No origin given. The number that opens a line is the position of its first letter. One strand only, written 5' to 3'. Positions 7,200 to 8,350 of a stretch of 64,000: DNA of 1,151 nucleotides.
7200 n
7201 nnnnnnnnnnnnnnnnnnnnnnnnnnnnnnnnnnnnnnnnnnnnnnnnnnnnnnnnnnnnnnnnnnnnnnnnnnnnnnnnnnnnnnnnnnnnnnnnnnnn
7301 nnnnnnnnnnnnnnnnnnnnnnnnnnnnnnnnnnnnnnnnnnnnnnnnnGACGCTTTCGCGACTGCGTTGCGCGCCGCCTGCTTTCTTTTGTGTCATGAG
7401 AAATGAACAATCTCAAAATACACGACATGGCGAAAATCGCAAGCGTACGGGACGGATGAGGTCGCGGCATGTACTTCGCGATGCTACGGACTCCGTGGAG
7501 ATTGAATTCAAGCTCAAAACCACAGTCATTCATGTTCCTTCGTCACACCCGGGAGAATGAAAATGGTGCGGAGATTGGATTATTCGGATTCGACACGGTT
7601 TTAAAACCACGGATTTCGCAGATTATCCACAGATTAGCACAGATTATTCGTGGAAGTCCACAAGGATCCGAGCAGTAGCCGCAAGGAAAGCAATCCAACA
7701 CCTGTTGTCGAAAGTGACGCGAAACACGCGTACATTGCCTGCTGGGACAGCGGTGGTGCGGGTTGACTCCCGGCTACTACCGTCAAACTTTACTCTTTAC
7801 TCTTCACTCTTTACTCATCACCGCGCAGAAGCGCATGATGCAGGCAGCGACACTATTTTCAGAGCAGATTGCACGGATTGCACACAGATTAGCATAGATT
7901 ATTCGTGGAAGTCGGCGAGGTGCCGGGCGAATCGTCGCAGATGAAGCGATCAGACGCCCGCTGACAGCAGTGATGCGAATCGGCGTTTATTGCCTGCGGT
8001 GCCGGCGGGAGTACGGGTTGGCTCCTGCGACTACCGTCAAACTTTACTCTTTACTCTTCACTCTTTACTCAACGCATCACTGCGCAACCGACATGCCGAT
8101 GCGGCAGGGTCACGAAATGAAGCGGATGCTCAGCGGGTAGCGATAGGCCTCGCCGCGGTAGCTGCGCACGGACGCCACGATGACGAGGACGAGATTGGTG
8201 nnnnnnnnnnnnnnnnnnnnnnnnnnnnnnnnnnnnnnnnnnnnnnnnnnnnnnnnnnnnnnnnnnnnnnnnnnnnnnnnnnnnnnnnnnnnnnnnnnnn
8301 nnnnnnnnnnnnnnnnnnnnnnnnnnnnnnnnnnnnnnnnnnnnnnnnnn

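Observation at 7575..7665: Recurring CAC(A/G)GATT-type motif arrays in several intergenic regions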

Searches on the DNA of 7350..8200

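Call 15: search_rna_families(source=window, start=7350, end=8200, threshold=evalue, max_evalue=10)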
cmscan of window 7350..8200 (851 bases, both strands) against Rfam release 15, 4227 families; matches with E-value up to 10: 3.
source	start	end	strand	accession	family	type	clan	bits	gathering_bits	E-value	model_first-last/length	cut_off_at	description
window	7799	7865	-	RF00212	SNORD38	Gene; snRNA; snoRNA; CD-box;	CL00051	15.2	44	8.8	1-70/70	no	Small nucleolar RNA SNORD38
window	7915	7938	+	RF02470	Ms_IGR-8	Gene; sRNA;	-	13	44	5.8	31-54/63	no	Mycobacterium sRNA Ms_IGR-8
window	7593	7615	+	RF03010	mcrA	Gene; sRNA;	-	10.4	57.6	8.8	1-51/51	no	mcrA RNA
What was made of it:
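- On Known RNA family (Rfam 15): Only noise at E > 5 in 7350-8200 (call 15).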
